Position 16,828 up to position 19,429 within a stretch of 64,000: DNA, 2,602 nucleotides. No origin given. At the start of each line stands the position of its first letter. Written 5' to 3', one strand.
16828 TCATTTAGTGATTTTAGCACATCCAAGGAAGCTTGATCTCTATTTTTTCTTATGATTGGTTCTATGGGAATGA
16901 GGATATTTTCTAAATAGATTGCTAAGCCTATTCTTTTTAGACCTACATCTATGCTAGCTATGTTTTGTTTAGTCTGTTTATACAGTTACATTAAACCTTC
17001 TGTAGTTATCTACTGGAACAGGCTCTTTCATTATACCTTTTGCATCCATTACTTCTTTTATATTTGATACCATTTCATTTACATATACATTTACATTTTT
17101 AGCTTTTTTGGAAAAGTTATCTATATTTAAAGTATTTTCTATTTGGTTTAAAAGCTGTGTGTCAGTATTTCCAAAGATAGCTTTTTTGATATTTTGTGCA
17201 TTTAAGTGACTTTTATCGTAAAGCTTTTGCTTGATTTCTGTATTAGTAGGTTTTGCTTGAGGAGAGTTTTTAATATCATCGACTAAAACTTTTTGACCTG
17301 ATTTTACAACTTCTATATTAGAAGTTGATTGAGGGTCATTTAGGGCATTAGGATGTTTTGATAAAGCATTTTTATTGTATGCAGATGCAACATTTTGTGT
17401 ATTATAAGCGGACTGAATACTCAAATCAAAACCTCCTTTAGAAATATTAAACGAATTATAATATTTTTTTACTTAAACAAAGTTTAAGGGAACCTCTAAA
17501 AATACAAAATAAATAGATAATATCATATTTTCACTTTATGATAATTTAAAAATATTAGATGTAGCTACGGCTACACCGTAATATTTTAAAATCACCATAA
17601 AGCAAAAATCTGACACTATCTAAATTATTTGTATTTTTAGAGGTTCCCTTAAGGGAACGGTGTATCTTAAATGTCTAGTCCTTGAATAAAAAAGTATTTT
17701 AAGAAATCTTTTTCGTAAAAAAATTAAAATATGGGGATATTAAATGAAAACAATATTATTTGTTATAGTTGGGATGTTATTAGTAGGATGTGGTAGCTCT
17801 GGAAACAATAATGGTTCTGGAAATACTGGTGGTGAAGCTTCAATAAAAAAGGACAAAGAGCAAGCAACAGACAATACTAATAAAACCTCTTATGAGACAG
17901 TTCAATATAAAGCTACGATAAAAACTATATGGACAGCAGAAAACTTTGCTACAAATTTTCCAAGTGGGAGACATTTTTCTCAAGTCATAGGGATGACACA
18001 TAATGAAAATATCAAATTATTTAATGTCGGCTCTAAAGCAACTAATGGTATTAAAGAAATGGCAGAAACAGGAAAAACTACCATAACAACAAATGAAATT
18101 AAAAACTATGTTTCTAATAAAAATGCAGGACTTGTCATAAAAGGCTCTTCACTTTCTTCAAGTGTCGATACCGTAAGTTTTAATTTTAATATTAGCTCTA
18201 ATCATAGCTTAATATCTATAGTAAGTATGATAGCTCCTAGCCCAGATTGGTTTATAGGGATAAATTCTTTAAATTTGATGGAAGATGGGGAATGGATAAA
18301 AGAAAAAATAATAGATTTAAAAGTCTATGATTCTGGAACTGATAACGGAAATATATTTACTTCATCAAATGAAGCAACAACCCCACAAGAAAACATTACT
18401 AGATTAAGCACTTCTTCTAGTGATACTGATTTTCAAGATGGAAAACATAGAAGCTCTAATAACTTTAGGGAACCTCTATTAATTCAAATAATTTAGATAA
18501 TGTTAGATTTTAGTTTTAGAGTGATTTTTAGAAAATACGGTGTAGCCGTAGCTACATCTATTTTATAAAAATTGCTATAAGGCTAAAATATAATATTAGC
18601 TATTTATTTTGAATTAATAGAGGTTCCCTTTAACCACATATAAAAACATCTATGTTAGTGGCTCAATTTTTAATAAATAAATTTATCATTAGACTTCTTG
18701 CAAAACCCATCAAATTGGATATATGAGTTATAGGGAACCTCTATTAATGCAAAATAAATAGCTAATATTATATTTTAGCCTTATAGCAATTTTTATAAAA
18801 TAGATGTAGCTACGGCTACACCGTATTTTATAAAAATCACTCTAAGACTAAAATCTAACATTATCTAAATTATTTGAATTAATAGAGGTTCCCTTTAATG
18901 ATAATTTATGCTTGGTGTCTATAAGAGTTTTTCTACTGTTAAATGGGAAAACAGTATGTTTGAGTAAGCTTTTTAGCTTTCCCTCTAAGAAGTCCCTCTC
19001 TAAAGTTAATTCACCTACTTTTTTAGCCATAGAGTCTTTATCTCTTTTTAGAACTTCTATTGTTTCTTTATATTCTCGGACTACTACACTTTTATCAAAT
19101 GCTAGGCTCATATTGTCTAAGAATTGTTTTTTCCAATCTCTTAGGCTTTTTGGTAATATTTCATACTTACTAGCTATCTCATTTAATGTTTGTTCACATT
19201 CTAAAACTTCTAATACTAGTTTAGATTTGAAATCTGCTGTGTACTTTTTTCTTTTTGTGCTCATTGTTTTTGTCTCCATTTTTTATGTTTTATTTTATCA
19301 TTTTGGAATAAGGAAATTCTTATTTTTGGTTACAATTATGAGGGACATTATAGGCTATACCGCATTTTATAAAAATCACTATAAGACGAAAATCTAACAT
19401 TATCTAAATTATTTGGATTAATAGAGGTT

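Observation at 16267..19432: Foldback MITE family A/B (161 bp, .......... termini) with 4-bp A/T-only target duplications; five copies within 3.2 kb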

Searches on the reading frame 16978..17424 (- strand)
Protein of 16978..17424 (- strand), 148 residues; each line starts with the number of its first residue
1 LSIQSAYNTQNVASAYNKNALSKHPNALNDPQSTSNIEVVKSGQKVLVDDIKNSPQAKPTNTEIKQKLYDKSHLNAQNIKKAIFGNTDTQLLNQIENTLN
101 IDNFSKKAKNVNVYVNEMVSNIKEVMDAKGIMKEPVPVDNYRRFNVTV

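Call 28: search_protein_families(library=pfam, proteins=[window:16978-17424:-], max_evalue=0.01)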
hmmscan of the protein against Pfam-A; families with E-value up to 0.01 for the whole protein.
window:16978-17424:- (148 aa): 1 family
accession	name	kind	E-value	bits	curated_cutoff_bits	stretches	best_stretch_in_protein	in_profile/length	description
PF00226.36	DnaJ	-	0.008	16.7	27.8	0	3-52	8-58/63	DnaJ domain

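Call 67: find_homologous_proteins(query=window:16978-17424:-, max_evalue=1e-10)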
Query window:16978-17424:- (148 aa): 7 proteins with E <= 1e-10 among 13 candidates.
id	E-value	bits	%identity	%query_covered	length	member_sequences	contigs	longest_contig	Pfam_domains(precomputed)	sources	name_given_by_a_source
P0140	2.6e-86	304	100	100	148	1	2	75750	-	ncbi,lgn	-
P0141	5.0e-65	236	76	100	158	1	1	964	-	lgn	-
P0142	8.5e-63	228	74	100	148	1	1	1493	-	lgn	-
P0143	1.1e-62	228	74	100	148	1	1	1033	-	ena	-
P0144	5.7e-56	206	68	100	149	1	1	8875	-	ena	-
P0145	2.8e-51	191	69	94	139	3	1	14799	-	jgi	jgi:hypothetical protein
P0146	2.7e-28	117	51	100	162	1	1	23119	-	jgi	-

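Call 68: find_encoding_contigs(protein=P0140, flank=5000, max_places=4)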
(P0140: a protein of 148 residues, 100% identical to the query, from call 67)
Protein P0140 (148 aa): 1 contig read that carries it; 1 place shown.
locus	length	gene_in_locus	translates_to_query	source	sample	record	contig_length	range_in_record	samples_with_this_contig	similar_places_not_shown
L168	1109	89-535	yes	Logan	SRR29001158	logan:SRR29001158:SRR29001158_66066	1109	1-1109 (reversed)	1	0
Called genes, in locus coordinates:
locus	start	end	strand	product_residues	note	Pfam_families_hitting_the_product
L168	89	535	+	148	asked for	-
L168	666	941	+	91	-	PF03652:RuvX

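Call 69: find_encoding_contigs(protein=P0144, flank=6000, max_places=2)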
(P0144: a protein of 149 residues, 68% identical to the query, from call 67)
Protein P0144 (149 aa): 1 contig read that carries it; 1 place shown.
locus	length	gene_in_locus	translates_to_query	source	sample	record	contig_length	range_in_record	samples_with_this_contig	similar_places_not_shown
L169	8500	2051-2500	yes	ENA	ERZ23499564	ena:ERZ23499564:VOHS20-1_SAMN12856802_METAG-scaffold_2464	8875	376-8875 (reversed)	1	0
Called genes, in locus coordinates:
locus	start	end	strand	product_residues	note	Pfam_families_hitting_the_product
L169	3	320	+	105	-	?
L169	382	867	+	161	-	-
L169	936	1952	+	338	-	PF07991:KARI_N, PF01450:KARI_C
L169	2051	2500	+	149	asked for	-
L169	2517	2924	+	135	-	PF03652:RuvX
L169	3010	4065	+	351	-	PF00089:Trypsin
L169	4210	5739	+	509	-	-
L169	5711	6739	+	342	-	PF02169:LPP20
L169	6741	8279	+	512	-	PF09820:AAA-ATPase_like, PF08011:PDDEXK_9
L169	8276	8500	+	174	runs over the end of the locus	-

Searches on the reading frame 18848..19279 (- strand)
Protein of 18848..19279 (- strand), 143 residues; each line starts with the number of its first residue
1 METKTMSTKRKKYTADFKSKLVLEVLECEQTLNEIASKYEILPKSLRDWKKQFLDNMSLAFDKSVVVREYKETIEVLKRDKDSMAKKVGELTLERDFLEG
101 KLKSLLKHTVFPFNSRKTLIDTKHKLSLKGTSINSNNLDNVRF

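Call 28: search_protein_families(library=pfam, proteins=[window:18848-19279:-], max_evalue=0.01)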
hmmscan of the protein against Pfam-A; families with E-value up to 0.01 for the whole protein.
window:18848-19279:- (143 aa): 3 families
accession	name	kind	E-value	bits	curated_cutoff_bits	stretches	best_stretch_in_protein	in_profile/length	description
PF01527.26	HTH_Tnp_1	-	1.2e-10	41.8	24.1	1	9-79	3-72/75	Transposase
PF13518.12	HTH_28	-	0.001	19.5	25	1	20-53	4-36/52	Helix-turn-helix domain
PF09607.16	BrkDBD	-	0.0014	18.9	23.4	1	10-51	3-47/58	Brinker DNA-binding domain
